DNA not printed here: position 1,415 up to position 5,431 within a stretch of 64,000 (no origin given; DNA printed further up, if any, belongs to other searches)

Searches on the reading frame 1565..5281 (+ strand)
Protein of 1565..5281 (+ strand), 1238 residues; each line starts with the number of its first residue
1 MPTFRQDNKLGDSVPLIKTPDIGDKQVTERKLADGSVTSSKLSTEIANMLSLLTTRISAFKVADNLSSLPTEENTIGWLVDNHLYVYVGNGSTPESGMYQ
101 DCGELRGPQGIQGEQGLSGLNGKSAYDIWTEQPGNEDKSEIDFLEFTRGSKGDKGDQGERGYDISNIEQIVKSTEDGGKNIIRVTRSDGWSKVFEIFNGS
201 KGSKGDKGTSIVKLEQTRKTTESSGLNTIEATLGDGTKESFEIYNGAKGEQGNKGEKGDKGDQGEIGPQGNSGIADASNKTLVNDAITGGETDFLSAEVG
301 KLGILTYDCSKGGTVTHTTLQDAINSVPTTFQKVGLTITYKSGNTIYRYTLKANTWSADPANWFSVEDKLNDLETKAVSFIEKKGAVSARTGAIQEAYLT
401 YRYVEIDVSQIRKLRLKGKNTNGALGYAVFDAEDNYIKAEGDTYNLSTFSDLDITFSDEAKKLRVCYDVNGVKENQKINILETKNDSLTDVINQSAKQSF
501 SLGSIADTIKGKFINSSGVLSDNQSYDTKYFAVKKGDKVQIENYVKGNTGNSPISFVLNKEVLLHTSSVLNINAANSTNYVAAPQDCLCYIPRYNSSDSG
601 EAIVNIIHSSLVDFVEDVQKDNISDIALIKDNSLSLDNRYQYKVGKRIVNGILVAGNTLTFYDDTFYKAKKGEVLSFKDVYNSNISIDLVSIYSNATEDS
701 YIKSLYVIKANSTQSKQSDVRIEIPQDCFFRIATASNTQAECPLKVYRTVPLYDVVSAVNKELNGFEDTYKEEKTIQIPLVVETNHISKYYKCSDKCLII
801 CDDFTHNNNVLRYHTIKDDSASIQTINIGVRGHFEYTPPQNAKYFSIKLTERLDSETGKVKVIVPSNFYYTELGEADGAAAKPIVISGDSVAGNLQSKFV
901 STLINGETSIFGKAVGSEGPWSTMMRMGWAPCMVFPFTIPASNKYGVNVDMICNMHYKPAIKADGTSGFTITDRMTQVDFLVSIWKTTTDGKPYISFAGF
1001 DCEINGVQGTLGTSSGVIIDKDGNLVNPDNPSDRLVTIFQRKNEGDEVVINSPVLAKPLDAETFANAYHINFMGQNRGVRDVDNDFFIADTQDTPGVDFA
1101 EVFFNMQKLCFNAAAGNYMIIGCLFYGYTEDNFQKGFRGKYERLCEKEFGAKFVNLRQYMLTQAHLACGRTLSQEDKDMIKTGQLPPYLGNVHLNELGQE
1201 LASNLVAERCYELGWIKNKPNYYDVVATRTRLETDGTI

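Call 52: search_protein_families(library=phrogs, proteins=[window:1565-5281:+], max_evalue=0.00001)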
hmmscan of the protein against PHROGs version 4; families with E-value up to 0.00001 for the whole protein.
window:1565-5281:+ (1238 aa): 10 families
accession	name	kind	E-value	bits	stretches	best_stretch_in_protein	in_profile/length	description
phrog_3904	-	tail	1.1e-14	54.7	0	64-121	550-600/1086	tail fiber protein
phrog_15437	-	tail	3.3e-14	53.4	1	65-187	242-352/656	tail fiber protein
phrog_819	-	tail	6.4e-14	52.1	1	67-439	602-888/1024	tail protein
phrog_26303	-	unknown function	5.4e-10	41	1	120-163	9-52/114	-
phrog_5073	-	tail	6.5e-09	36.3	0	107-197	315-346/519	tail fiber protein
phrog_6320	-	tail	8.5e-09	35.7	1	107-274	113-195/745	tail fiber protein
phrog_13286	-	tail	2.9e-08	33.6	0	112-161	60-107/662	tail protein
phrog_1658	-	unknown function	1.2e-07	32.8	0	89-272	41-117/239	-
phrog_32311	-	unknown function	1.3e-06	28.5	0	123-209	50-133/577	-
phrog_38806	-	unknown function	7.9e-06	26.4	0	192-367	60-221/285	-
